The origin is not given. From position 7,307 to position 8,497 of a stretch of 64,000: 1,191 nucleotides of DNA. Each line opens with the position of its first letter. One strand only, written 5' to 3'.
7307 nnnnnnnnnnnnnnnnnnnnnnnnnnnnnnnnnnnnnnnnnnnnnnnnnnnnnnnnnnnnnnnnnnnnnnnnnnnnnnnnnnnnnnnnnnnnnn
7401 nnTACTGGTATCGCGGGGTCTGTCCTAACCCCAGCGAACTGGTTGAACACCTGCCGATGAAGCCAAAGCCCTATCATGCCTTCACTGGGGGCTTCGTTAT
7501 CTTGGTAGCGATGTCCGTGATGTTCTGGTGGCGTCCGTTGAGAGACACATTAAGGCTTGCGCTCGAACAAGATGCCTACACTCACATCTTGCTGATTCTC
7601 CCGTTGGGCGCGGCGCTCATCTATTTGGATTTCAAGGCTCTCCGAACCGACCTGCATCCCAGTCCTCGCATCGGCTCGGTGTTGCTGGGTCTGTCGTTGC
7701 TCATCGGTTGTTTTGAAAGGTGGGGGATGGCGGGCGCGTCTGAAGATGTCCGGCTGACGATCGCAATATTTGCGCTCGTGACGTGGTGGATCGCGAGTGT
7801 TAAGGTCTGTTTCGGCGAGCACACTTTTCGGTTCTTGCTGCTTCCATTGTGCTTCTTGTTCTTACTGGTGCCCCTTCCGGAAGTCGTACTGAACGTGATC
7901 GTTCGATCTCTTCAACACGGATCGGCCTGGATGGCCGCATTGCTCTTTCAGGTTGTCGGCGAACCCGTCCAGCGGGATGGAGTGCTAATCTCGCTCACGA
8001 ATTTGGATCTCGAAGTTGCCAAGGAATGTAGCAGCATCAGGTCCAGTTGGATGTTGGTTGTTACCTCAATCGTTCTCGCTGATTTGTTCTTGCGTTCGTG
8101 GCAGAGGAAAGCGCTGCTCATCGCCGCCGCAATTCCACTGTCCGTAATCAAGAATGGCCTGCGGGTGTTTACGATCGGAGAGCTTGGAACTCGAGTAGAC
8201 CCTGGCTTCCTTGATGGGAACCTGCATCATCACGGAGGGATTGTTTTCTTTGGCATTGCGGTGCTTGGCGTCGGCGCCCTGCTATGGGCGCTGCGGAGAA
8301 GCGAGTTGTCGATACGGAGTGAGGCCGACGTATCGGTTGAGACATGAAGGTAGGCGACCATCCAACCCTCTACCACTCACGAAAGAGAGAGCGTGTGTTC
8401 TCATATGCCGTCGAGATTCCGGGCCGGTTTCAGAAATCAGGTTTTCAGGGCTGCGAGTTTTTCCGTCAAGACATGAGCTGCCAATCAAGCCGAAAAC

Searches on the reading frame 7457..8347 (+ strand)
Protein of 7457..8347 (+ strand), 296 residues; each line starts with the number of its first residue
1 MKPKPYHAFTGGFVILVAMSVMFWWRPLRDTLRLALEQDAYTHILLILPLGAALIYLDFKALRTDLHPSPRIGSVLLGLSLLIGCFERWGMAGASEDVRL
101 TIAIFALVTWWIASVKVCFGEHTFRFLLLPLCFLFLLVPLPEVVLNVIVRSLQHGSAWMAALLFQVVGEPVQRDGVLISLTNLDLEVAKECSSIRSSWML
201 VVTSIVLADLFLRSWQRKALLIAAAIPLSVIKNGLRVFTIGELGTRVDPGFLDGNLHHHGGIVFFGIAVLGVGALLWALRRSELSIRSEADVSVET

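Call 15: search_protein_families(library=ncbifam, proteins=[window:7457-8347:+], max_evalue=0.001)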
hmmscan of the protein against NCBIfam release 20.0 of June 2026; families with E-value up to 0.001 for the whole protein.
window:7457-8347:+ (296 aa): 15 families
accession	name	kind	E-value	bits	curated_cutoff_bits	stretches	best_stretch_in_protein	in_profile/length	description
TIGR04151.1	exosort_VPDSG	exception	6.3e-48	163.7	300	1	16-284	34-304/306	VPDSG-CTERM-specific exosortase XrtC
TIGR03109.2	exosort_XrtA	exception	2.7e-40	138.4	208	1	13-279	3-259/261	exosortase A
NF038142.1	exosort_XrtW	exception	8.3e-39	133.2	425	1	14-283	6-269/494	exosortase W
TIGR02602.1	8TM_EpsH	subfamily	3.9e-32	111.7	105.55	1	36-270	5-231/241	exosortase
TIGR04152.1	exosort_VPLPA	exception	1.1e-31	110.5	400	1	35-283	4-246/486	VPLPA-CTERM-specific exosortase XrtD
NF035943.2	exosort_XrtV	exception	4.6e-22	78.6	313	1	36-279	28-266/270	exosortase V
TIGR04178.1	exo_archaeo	signature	9.1e-16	57.9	23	1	185-280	1-96/97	exosortase/archaeosortase family protein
TIGR03113.1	exosort_XrtB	exception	7.6e-15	55.2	275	1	30-270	18-255/268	exosortase B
TIGR03763.1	cyanoexo_CrtA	exception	9.9e-11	41.6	150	1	66-277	53-257/260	cyanoexosortase A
NF033770.1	exosort_XrtT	exception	3.1e-08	32.6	250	1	98-272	87-260/472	exosortase T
NF033464.1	cyanoexo_CrtC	exception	1.1e-07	31.7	225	1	73-238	66-234/278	cyanoexosortase C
TIGR04476.1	exosort_XrtN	exception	1.7e-06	27.5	200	1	101-268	64-235/406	exosortase N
TIGR04199.1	exosort_xrtJ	exception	1.7e-06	27.2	200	1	107-237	96-229/522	exosortase J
TIGR04156.1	cyanoexo_CrtB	exception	5.4e-06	26.1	300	1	14-237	11-225/280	cyanoexosortase B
TIGR04124.1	archaeo_artE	exception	0.00053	20.1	95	0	127-244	13-117/153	archaeosortase family protein ArtE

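Call 62: find_related_loci(query=A4, collection=metagenome_contigs, flank=8000)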
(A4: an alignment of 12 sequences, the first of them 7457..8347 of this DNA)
Query A4 (296 aa) in metagenome_contigs; peptide patterns used: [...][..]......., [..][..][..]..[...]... (x = any residue, [..] = any of these).
370 stretches matched a pattern; 341 encode a relative of the query (tblastn E <= 1e-3); the best 80 are kept; 80 distinct loci.
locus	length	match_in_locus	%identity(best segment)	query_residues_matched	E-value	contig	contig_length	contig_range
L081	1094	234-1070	72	12-286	6e-126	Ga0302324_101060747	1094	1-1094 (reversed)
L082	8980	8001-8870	68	2-286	1e-114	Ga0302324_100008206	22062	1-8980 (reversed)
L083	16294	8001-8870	68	2-286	1e-114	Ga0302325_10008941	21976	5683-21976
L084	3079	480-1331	62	12-290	6e-118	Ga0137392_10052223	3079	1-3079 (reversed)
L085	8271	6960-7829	68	2-286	1e-114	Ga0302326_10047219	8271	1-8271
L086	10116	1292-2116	72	12-286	4e-113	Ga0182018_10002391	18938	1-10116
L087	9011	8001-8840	65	12-286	7e-112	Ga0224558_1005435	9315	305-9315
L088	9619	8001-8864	71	12-296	1e-111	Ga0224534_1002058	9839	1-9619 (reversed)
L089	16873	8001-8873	65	13-296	4e-111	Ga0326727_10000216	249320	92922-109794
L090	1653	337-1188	66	12-295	1e-117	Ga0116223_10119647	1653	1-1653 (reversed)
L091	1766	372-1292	62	2-293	4e-117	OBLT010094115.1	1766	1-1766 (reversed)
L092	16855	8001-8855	65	12-296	2e-109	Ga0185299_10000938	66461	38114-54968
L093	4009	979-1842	60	12-294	7e-108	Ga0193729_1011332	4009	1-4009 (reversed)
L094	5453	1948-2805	63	12-287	2e-106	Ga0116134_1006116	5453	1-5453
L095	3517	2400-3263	59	12-294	3e-108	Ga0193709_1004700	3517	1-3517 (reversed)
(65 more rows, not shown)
